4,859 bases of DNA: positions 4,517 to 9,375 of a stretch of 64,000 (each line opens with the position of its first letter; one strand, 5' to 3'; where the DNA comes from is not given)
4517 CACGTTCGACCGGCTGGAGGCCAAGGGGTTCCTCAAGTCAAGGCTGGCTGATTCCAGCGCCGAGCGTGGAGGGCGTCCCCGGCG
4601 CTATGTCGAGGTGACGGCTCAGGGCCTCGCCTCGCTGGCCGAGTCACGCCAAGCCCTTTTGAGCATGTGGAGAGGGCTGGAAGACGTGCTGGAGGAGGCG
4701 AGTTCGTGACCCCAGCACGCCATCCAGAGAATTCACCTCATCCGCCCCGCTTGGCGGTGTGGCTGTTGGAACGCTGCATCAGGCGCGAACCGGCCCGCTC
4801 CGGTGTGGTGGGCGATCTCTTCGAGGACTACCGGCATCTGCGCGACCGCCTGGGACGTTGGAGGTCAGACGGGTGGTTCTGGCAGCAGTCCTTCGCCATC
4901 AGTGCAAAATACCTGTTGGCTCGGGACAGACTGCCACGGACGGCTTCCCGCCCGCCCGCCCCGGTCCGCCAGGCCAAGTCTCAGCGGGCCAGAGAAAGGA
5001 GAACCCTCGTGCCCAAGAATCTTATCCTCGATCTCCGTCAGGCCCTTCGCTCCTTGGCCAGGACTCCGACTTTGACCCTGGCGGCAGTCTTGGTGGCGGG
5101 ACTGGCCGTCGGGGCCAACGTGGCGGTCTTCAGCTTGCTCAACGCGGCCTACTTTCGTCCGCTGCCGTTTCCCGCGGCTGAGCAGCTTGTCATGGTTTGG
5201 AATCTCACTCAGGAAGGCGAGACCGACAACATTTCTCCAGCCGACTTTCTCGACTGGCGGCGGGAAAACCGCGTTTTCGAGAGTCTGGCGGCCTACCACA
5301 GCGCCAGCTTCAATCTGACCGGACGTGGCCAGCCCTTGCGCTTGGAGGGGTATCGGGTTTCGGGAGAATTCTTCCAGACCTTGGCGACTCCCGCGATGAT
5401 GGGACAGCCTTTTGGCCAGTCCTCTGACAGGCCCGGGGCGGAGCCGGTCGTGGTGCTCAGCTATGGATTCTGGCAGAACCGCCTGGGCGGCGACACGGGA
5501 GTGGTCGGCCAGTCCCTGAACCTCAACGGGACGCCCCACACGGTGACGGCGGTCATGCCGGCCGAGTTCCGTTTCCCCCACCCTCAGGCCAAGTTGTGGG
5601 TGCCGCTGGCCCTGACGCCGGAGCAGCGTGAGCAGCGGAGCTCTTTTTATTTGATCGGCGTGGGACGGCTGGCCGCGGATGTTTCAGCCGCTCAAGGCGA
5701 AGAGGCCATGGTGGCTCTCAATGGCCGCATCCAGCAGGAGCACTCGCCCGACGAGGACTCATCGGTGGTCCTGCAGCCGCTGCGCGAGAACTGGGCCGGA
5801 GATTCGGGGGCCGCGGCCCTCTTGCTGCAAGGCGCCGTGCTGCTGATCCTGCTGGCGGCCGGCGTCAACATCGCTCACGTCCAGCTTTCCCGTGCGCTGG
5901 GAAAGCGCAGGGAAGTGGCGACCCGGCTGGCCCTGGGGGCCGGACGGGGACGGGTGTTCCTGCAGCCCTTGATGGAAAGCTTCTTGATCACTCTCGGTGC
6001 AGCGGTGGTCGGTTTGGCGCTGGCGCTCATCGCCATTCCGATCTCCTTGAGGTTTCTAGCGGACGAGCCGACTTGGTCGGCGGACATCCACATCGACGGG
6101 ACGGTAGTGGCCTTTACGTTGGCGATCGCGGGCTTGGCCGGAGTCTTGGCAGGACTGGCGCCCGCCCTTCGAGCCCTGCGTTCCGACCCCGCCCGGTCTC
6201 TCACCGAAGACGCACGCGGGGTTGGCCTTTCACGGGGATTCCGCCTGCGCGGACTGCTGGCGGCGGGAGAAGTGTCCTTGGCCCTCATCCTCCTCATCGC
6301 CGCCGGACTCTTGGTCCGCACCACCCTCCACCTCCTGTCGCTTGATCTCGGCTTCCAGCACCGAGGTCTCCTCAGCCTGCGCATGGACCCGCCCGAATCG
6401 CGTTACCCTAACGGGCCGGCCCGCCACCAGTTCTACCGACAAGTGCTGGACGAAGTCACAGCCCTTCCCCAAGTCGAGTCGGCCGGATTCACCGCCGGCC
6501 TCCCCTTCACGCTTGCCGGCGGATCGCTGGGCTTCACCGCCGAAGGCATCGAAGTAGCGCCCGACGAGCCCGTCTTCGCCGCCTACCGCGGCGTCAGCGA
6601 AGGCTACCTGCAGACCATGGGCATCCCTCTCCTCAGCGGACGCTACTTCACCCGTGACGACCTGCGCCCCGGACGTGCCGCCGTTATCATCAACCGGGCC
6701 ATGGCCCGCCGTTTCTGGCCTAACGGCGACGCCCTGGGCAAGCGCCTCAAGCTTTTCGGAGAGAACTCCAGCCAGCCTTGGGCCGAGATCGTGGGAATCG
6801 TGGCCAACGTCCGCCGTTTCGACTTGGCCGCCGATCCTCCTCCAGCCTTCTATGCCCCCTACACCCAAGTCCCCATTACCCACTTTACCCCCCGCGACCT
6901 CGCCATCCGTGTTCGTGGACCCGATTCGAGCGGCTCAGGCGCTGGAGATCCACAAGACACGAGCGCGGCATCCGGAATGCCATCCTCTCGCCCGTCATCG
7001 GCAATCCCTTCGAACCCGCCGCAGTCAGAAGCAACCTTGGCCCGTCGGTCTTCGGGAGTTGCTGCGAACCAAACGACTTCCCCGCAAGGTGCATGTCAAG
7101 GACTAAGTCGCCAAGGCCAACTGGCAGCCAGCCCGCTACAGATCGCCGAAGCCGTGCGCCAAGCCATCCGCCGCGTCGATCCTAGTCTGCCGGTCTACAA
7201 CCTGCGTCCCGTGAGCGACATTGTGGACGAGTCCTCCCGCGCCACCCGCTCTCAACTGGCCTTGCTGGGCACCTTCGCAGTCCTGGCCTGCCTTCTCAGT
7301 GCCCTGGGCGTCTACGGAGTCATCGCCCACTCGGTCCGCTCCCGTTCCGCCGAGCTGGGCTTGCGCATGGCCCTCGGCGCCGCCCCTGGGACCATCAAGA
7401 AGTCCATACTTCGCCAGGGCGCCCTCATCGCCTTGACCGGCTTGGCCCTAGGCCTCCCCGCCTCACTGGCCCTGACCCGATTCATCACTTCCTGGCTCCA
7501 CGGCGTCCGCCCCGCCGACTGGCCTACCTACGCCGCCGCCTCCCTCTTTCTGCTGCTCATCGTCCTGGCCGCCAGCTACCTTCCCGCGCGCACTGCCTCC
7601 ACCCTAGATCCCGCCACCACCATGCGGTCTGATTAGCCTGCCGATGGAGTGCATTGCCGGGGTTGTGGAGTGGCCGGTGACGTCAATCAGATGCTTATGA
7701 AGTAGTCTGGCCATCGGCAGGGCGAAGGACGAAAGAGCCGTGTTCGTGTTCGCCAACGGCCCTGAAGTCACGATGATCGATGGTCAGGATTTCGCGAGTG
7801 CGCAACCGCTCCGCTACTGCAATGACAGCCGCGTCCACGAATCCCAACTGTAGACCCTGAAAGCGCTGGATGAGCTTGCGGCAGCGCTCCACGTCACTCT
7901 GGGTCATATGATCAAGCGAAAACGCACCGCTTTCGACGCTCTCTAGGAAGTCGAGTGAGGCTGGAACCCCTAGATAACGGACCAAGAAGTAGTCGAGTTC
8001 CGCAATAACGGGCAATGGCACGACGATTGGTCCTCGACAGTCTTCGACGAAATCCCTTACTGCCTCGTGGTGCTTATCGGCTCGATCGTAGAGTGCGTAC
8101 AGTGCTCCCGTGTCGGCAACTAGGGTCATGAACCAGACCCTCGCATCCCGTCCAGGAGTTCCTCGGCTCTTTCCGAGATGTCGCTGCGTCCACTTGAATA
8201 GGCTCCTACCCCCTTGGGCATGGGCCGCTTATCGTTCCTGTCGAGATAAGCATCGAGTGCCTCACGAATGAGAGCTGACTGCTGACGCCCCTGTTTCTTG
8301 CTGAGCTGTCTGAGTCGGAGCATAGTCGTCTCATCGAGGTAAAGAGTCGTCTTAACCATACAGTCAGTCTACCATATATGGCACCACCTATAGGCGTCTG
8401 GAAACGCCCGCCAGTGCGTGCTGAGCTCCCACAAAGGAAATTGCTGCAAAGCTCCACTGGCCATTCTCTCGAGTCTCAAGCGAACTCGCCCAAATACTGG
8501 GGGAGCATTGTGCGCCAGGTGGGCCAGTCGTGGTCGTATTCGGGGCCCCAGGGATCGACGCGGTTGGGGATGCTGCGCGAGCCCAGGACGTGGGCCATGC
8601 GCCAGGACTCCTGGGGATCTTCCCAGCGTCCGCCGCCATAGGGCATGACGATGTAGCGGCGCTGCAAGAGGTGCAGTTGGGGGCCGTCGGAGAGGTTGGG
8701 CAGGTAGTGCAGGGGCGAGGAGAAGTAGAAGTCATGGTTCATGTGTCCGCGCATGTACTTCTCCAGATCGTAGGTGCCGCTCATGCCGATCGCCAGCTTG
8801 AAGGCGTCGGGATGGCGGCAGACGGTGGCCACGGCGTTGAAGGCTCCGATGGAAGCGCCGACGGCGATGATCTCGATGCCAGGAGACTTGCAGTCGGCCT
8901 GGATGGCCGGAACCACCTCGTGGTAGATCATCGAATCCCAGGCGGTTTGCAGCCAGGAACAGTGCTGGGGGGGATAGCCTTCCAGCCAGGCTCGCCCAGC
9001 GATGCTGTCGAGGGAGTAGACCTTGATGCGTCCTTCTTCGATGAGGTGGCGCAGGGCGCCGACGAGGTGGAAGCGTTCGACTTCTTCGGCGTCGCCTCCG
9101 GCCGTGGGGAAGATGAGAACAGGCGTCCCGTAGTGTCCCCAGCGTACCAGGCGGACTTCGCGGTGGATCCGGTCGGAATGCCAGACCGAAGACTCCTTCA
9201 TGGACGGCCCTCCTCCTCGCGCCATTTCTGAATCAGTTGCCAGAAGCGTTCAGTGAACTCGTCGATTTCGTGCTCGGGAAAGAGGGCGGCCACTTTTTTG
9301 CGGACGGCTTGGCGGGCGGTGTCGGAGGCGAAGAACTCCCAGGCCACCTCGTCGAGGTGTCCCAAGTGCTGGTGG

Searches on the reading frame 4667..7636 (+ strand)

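Call 68: search_protein_families(library=pfam, proteins=[window:4667-7636:+], max_evalue=0.00001)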
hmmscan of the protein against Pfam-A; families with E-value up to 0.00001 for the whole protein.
window:4667-7636:+ (989 aa): 2 families
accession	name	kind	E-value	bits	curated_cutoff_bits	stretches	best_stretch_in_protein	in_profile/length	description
PF12704.14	MacB_PCD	-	2.3e-33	116.7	27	2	137-347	1-203/207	MacB-like periplasmic core domain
PF02687.27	FtsX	-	1.3e-26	93.5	25.5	2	391-508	4-120/120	FtsX-like permease C-terminal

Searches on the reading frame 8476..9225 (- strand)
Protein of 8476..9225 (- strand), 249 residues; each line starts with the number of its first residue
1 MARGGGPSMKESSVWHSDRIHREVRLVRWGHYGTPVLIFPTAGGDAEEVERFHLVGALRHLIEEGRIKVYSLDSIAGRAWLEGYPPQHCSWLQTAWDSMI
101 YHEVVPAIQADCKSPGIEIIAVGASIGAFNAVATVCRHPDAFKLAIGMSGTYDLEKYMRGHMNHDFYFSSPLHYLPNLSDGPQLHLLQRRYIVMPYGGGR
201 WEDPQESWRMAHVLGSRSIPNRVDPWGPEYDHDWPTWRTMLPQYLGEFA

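Call 68: search_protein_families(library=pfam, proteins=[window:8476-9225:-], max_evalue=0.00001)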
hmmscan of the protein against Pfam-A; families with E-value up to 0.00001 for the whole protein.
window:8476-9225:- (249 aa): 1 family
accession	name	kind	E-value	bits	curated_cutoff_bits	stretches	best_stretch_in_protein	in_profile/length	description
PF00756.26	Esterase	-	1.2e-08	35.4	22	1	93-241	91-172/251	Putative esterase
